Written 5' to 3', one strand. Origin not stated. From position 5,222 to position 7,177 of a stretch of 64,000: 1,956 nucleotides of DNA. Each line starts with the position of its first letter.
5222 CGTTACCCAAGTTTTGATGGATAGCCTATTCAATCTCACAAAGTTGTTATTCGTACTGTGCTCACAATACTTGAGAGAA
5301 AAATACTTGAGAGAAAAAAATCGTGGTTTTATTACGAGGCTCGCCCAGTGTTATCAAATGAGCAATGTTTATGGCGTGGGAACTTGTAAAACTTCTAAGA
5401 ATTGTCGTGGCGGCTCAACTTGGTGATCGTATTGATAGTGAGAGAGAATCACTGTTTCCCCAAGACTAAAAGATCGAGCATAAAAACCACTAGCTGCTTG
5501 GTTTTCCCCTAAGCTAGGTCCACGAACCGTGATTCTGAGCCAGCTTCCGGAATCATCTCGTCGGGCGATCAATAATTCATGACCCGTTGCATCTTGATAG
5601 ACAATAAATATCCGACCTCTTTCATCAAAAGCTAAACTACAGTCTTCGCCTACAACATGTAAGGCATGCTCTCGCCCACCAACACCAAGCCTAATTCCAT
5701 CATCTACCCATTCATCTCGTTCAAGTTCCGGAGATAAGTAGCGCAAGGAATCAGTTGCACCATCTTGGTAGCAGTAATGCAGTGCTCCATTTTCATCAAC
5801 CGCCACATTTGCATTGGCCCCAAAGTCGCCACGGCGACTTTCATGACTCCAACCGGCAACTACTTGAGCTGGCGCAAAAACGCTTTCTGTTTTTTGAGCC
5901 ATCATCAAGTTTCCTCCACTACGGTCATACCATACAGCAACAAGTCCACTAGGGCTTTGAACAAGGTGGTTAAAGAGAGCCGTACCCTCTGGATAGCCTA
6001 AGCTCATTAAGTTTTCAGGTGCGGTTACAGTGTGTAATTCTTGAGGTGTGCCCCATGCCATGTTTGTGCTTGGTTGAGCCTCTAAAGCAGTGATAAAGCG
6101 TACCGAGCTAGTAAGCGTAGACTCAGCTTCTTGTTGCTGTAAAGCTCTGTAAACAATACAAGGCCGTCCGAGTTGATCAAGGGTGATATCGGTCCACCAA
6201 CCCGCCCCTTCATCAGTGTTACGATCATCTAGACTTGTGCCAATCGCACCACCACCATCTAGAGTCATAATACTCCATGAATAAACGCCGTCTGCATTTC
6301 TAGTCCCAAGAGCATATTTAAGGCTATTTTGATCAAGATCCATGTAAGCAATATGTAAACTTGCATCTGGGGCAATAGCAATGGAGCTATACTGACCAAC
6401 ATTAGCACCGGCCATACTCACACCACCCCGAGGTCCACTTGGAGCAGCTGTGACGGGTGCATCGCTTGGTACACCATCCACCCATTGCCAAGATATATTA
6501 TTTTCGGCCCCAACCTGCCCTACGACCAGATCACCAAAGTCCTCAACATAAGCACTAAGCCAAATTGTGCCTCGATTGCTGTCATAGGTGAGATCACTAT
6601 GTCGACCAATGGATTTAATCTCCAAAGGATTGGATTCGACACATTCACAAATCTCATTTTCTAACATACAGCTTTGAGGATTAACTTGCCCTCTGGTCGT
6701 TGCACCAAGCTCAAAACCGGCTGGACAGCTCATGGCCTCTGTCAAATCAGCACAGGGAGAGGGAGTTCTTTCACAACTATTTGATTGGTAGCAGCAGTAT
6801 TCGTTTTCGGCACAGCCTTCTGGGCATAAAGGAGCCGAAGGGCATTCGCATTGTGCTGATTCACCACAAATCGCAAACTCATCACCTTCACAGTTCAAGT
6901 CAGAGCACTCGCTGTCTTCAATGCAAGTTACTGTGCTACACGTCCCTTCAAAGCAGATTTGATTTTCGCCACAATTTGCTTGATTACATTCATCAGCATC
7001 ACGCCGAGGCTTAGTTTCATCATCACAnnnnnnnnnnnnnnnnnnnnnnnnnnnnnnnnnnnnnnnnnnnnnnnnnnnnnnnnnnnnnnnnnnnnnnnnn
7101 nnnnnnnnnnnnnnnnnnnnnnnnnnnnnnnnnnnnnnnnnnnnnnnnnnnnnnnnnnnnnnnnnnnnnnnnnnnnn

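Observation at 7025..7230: Internal MYXO-CTERM-like sorting signal followed directly by a lipoprotein signal inside one 1417-aa ORF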

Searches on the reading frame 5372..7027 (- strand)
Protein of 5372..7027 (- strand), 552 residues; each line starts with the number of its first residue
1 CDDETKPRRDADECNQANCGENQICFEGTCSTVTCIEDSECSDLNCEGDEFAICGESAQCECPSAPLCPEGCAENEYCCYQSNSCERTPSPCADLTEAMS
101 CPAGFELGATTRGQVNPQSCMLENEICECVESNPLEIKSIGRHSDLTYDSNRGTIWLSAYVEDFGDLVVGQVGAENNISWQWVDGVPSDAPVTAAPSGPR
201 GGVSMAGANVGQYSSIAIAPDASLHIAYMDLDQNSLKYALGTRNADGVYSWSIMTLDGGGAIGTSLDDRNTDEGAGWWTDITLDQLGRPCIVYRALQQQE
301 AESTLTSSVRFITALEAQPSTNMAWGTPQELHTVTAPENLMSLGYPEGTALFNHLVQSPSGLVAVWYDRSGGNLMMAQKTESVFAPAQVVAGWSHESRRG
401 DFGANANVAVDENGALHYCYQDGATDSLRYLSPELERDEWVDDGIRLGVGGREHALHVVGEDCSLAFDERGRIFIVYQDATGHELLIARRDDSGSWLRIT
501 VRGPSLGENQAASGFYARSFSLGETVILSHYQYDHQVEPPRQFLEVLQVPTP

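Call 28: predict_structure(alignment_id=A3)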
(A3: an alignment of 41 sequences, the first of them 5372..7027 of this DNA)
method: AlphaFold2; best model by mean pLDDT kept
length: 552 residues; sequences in the alignment: 41
mean_pLDDT: 92.4   pTM: 0.85
mean pLDDT of the five models: 92.4, 91.5, 90.5, 90.0, 90.0
residues with pLDDT >= 90: 437; 70-90: 100; 50-70: 4; < 50: 11
segments of 3 or more residues with pLDDT < 50: 1-11
pLDDT, mean of each block of 10 residues (from residue 1): 39 77 86 88 89 92 92 93 92 89 95 92 94 95 95 97 97 95 97 96 97 97 98 97 96 97 89 95 97 95 92 97 96 93 86 96 97 96 93 94 95 97 95 96 92 93 93 95 95 92 82 91 94 90 95 88
secondary structure, 60 per line:
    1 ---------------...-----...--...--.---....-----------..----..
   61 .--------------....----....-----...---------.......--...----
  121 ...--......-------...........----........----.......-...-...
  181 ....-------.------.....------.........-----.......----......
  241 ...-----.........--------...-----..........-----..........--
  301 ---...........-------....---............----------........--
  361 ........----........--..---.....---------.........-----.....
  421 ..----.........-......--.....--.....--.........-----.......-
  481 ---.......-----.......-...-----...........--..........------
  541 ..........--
elements in order: E24-26 E29-31 H38-41 E59-61 E76-79 E84-87 E105-111 E114-116 E121-123 E126-131 E139-149 E154-161 E166-172 E178-184 H199-202 E210-218 E224-230 E235-243 E249-257 E274-283 E289-298 E304-314 E329-337 E351-358 E361-368 E373-380 E388-392 E402-410 E416-422 E427-432 E437-442 E445-449 E452-456 E459-467 E473-479 E484-490 E496-502 E512-522 E525-534 E541-550

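Call 40: fold_search(model_id=the predicted structure, library=pdb)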
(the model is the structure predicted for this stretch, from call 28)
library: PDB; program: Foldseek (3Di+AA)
matches with E <= 10: 946; with E <= 0.001: 208
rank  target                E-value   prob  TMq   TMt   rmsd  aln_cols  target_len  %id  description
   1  8q7u                  5.6e-12  1.00  0.44  0.66  11.6       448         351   11  Photorhabdus laumondii lectin PLL in complex with alpha-methyl-fucoside (released 2025-03-05)
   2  6fhy_A                7.5e-12  1.00  0.44  0.69   8.0       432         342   11  Photorhabdus asymbiotica lectin (PHL) in complex with synthetic C-fucoside (released 2019-01-30)
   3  5mxf                  1.2e-11  1.00  0.44  0.68   7.9       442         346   12  Photorhabdus asymbiotica lectin (PHL) in complex with alpha-methyl fucoside (released 2017-08-09)
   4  6rg2_B                1.2e-11  1.00  0.44  0.67   8.9       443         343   12  Photorhabdus laumondii lectin PLL2 in complex with 3-O-methyl-D-glucose (released 2020-07-01)
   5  6rg2_A                1.7e-11  1.00  0.43  0.66   8.7       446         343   12  Photorhabdus laumondii lectin PLL2 in complex with 3-O-methyl-D-glucose (released 2020-07-01)
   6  6rgr                  1.8e-11  1.00  0.44  0.68   7.9       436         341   11  Photorhabdus asymbiotica lectin PHL in complex with L-rhamnose (released 2020-07-01)
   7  8q81                  2.1e-11  1.00  0.41  0.63  13.5       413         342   12  Photorhabdus laumondii lectin PLL3 in complex with alpha-methyl-fucoside (released 2025-03-05)
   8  6flu_A                3.8e-11  1.00  0.37  0.56  11.0       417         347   13  Photorhabdus asymbiotica lectin (PHL) in complex with synthetic C-fucoside (released 2019-02-06)
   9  6rgg_B                3.9e-11  1.00  0.43  0.68   7.8       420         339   12  Photorhabdus laumondii lectin PLL2 in complex with O-methylated PGL-1-derived disaccharide (released 2020-07-01)
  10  5c9l                  3.9e-11  1.00  0.44  0.66  10.2       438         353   11  Crystal structure of native PLL lectin from Photorhabdus luminescens at 1.65 A resolution (released 2016-10-19)
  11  5mxg_A                5.0e-11  1.00  0.44  0.68   7.9       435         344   11  Photorhabdus asymbiotica lectin (PHL) in complex with blood group H trisaccharide (released 2017-08-09)
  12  5mxe                  5.5e-11  1.00  0.41  0.63  13.3       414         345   13  Photorhabdus asymbiotica lectin (PHL) in free form (released 2017-08-09)
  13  8q83_A                5.5e-11  1.00  0.44  0.66   9.0       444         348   12  Photorhabdus laumondii lectin PLL5 in complex with alpha-methyl-fucoside (released 2025-03-05)
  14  5c9o                  1.1e-10  1.00  0.44  0.66  10.2       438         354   11  Crystal structure of recombinant PLL lectin from Photorhabdus luminescens at 1.5 A resolution (released 2016-10-19)
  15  8q83_C                1.3e-10  1.00  0.40  0.64   9.0       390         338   12  Photorhabdus laumondii lectin PLL5 in complex with alpha-methyl-fucoside (released 2025-03-05)
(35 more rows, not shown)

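Call 44: search_protein_representatives(protein=window:5372-7027:-)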
Query: 552 residues. Proteins with E-value up to 0.001 (for the whole library): 2158; up to 1e-10: 683; up to 1e-30: 117. The best 150 are listed.
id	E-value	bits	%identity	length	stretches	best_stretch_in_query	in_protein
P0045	4.8e-191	652.7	61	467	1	82-552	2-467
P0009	1.4e-162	558.6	52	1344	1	1-552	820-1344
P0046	1.2e-122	426.8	45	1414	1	5-548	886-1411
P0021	2.0e-118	412.9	45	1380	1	22-546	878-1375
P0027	2.0e-116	406.3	45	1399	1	1-546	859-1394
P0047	4.2e-116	405.3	42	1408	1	1-547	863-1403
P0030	2.6e-105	369.6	46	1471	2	8-325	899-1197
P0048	4.3e-100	352.4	40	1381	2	7-536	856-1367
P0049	1.3e-97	344.2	44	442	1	99-546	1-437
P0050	2.8e-91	323.3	46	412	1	138-548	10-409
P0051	6.9e-85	302.2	49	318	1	227-552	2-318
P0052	2.7e-80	287.0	37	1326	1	12-550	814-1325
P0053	3.0e-76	273.7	37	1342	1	12-550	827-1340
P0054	1.1e-69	252.0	40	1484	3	12-325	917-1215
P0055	2.0e-69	251.2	37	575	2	9-266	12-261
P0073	1.2e-48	182.6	39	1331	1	126-535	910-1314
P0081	1.0e-43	166.3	35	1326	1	91-536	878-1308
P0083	2.2e-43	165.2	38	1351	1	125-536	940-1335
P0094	2.1e-40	155.3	35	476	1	97-535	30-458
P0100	7.4e-39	150.2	33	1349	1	122-549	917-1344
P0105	6.5e-37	143.8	33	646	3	19-327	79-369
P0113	1.4e-35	139.4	37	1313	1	126-531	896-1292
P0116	2.1e-35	138.8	34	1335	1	126-536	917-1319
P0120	4.6e-35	137.7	34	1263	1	100-531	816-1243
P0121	5.3e-35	137.5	37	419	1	128-548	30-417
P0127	5.3e-34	134.2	38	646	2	44-325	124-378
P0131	9.4e-34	133.4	33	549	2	44-327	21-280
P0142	1.3e-32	129.6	34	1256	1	126-534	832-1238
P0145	1.9e-32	129.1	36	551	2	64-319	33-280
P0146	4.6e-32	127.8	32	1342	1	119-547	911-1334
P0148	7.0e-32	127.2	34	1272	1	127-528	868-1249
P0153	3.5e-31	124.9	32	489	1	137-548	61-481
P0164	5.4e-30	121.0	36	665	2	12-261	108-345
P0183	7.9e-28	113.8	37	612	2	12-262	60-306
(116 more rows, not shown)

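Call 51: find_encoding_contigs(protein=P0145, flank=6000, max_places=3)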
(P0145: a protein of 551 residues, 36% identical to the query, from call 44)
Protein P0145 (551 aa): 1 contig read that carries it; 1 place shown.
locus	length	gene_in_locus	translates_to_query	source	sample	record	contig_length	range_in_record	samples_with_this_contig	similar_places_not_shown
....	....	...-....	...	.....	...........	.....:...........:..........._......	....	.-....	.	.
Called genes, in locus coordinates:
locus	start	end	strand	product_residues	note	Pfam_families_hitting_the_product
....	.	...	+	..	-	?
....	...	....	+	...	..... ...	-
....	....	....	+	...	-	?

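Call 52: find_encoding_contigs(protein=P0131, flank=6000, max_places=3)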
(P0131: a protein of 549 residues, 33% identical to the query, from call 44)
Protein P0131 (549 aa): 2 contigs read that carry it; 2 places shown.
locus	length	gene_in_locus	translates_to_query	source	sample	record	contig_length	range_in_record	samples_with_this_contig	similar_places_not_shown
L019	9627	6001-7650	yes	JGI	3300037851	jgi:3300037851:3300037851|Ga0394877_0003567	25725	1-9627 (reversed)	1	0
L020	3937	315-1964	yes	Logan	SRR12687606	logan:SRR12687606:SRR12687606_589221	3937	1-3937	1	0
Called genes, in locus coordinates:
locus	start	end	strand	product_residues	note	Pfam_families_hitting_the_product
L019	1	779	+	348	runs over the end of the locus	PF07885:Ion_trans_2, PF02254:TrkA_N, PF02080:TrkA_C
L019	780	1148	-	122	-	PF21157:DksA_N, PF01258:zf-dskA_traR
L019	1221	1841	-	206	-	PF00440:TetR_N, PF17932:TetR_C_24 (weak)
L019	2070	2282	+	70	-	-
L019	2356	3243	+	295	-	PF00561:Abhydrolase_1, PF12146:Hydrolase_4, PF12697:Abhydrolase_6, PF08386:Abhydrolase_4 (weak)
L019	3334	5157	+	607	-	PF05157:MshEN, PF13487:HD_5, PF01966:HD, PF00072:Response_reg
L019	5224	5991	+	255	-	-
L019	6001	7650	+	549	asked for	-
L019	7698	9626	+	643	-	?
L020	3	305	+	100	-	?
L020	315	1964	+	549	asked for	-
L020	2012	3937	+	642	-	?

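Call 54: find_encoding_contigs(protein=P0183, flank=5000, max_places=2)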
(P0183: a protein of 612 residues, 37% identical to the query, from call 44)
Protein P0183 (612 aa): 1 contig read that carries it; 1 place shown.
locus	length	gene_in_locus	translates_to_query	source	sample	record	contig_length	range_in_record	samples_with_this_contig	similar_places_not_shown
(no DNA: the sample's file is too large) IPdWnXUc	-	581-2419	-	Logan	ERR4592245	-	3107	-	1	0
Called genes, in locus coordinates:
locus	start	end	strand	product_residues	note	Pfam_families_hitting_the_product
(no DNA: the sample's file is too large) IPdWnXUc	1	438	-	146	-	?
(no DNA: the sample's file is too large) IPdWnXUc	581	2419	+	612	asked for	-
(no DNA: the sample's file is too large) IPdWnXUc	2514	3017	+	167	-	-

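Call 55: find_encoding_contigs(protein=P0105, flank=5000, max_places=2)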
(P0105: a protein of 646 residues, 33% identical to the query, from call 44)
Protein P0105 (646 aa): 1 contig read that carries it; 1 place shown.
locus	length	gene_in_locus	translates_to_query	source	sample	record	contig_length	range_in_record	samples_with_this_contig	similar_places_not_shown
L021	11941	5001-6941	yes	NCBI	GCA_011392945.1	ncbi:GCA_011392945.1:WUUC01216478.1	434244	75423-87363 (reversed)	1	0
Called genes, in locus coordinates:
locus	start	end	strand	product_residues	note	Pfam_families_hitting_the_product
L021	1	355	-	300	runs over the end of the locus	PF00027:cNMP_binding (weak)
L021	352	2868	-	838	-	PF03219:TLC (faint), PF13646:HEAT_2 (weak)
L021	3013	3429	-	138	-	-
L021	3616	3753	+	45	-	-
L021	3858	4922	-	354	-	PF00437:T2SSE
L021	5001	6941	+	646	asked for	-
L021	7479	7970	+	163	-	-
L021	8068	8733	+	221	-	PF01618:MotA_ExbB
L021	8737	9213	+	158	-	PF02472:ExbD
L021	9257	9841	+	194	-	PF02472:ExbD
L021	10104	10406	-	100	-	PF05016:ParE_toxin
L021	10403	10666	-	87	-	-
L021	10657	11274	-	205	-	-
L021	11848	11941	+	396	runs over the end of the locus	-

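Call 56: find_encoding_contigs(protein=P0127, flank=5000, max_places=2)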
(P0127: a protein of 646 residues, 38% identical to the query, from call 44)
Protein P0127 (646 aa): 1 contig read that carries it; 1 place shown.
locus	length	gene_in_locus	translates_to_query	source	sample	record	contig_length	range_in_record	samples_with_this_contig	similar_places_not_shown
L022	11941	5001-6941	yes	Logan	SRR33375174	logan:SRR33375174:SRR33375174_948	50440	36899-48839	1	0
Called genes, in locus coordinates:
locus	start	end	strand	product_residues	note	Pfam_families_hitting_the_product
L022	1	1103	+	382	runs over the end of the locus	PF00349:Hexokinase_1, PF03727:Hexokinase_2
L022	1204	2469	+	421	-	PF13432:TPR_16 (weak)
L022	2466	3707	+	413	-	PF01368:DHH (weak), PF02272:DHHA1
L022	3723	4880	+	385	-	PF00266:Aminotran_5, PF01212:Beta_elim_lyase (weak)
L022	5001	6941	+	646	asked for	-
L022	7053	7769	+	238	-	PF00005:ABC_tran, PF13304:AAA_21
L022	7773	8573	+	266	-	PF01061:ABC2_membrane, PF12679:ABC2_membrane_2, PF12730:ABC2_membrane_4, PF12698:ABC2_membrane_3, PF13346:ABC2_membrane_5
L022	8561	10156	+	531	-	PF23357:DUF7088 (weak), PF09822:ABC_transp_aux, PF14258:DUF4350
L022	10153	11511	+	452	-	PF14238:DUF4340 (faint)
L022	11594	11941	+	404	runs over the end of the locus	PF01053:Cys_Met_Meta_PP, PF00155:Aminotran_1_2, PF01041:DegT_DnrJ_EryC1 (weak), PF01212:Beta_elim_lyase (faint), PF00266:Aminotran_5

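Call 57: find_encoding_contigs(protein=P0164, flank=5000, max_places=2)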
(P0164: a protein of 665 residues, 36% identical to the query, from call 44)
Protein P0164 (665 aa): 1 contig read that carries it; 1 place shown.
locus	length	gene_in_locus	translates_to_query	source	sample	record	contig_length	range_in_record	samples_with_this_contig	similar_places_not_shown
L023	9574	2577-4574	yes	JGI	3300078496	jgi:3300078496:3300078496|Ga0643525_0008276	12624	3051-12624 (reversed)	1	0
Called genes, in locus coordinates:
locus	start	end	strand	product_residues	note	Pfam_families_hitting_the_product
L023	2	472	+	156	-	?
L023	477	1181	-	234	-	PF13620:CarboxypepD_reg (faint), PF08308:PEGA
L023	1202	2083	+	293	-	-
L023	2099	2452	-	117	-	PF02635:DsrE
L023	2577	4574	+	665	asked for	-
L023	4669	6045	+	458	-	-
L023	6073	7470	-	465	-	PF16697:Yop-YscD_cpl, PF00498:FHA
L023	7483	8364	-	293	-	PF00482:T2SSF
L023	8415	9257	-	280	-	PF00482:T2SSF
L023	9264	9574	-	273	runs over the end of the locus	PF08666:SAF, PF16976:RcpC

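Call 61: list_cluster_members(proteins=[P0081, P0083, P0116, P0142, P0146, P0100, P0113, P0073, P0148, P0120])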
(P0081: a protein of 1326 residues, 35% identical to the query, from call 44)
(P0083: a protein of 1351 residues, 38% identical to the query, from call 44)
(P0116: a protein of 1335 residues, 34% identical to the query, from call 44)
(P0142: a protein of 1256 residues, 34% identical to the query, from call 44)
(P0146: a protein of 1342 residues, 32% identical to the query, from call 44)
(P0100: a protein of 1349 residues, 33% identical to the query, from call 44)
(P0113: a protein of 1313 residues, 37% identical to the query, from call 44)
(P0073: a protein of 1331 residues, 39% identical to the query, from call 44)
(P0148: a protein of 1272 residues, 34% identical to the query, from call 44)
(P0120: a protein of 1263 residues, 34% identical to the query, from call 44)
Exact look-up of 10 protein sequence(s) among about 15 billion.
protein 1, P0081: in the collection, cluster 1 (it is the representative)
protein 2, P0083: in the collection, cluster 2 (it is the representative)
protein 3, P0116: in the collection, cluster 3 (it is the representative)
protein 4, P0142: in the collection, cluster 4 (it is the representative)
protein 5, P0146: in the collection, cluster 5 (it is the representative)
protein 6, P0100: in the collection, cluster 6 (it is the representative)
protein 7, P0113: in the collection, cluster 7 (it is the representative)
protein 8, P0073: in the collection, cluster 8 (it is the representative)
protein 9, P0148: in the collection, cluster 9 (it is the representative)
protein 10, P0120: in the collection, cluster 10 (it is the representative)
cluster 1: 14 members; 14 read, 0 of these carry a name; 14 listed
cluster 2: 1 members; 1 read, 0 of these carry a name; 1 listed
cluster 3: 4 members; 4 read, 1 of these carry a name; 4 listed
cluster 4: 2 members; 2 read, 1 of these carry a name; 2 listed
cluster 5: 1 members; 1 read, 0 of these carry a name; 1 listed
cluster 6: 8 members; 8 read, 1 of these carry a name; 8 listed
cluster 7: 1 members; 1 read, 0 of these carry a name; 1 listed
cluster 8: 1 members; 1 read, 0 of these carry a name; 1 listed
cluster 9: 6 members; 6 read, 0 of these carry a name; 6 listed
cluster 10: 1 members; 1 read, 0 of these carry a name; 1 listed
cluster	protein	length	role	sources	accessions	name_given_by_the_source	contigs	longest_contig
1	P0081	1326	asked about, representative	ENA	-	-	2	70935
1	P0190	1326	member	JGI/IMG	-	-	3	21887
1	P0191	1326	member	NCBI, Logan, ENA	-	-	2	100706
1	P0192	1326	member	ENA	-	-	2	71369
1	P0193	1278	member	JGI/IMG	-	-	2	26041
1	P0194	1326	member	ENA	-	-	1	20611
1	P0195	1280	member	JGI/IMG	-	-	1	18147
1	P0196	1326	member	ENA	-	-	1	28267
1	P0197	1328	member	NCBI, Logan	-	-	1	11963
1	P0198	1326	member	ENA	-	-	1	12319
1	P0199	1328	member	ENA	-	-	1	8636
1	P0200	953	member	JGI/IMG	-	-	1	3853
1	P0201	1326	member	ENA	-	-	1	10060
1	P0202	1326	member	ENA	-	-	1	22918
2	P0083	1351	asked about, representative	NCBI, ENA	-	-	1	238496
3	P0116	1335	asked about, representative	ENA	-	-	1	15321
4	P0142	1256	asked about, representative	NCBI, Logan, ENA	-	-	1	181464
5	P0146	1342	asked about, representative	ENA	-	-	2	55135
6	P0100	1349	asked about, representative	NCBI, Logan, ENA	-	-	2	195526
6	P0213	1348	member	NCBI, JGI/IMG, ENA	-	-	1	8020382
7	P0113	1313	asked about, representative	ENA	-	-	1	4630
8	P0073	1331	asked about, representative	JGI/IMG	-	-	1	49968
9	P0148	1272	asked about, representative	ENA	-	-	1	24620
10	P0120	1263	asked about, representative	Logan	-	-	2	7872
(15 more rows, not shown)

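Call 62: find_encoding_contigs(protein=P0213, flank=4000, max_places=3)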
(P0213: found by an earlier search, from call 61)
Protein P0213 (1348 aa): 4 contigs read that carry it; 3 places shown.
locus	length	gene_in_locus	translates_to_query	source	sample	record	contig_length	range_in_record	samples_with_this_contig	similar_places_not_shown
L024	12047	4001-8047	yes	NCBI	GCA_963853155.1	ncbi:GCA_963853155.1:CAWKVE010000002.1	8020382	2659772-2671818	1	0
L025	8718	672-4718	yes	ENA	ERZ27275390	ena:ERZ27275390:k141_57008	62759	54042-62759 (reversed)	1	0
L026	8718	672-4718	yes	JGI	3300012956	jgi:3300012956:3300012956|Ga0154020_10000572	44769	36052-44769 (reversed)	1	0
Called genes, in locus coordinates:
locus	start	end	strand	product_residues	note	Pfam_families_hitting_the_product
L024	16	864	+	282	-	-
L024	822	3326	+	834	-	PF00989:PAS, PF08448:PAS_4, PF13426:PAS_9, PF00512:HisKA, PF02518:HATPase_c, PF00072:Response_reg, PF01627:Hpt, PF00072:Response_reg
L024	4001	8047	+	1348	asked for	-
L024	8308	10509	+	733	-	PF16683:TGase_elicitor, PF04151:PPC (weak), PF16683:TGase_elicitor, PF04151:PPC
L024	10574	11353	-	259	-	-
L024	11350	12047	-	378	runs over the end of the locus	PF03372:Exo_endo_phos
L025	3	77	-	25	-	?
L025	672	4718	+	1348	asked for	-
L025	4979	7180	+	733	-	PF16683:TGase_elicitor, PF04151:PPC (weak), PF16683:TGase_elicitor, PF04151:PPC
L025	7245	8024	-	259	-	-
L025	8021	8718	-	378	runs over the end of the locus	PF03372:Exo_endo_phos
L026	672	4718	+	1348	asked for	-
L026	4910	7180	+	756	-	PF16683:TGase_elicitor, PF04151:PPC (weak), PF16683:TGase_elicitor, PF04151:PPC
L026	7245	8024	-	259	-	-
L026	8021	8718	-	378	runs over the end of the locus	PF03372:Exo_endo_phos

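Call 82: find_encoding_contigs(protein=P0094, flank=4000, max_places=2)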
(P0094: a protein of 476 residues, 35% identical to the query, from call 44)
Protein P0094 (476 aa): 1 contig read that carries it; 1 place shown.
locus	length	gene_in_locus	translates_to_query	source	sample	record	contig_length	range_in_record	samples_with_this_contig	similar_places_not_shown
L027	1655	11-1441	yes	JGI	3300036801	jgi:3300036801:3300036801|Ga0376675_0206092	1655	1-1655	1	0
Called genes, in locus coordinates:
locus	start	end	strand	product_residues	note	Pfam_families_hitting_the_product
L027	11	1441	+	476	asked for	-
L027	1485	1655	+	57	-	?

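Call 83: find_encoding_contigs(protein=P0121, flank=4000, max_places=2)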
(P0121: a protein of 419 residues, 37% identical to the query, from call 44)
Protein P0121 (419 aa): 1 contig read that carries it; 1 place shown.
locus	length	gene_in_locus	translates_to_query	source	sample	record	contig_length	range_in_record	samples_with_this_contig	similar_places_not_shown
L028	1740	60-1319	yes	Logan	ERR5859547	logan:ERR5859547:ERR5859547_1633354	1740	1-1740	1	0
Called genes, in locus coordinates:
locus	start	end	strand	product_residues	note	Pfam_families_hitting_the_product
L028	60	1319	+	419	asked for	-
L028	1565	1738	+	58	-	?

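Call 84: find_encoding_contigs(protein=P0153, flank=4000, max_places=2)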
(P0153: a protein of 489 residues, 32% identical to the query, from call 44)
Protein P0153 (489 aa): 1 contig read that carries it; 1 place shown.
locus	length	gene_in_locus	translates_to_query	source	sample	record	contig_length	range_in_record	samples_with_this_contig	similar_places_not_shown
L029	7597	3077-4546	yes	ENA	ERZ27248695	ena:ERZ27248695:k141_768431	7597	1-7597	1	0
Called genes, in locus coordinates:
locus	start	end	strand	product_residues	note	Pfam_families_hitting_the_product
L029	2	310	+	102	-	?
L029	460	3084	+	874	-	-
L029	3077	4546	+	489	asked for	-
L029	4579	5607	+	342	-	PF00005:ABC_tran, PF13304:AAA_21 (weak)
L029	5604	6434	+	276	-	PF06182:ABC2_membrane_6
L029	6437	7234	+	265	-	PF06182:ABC2_membrane_6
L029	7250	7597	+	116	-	?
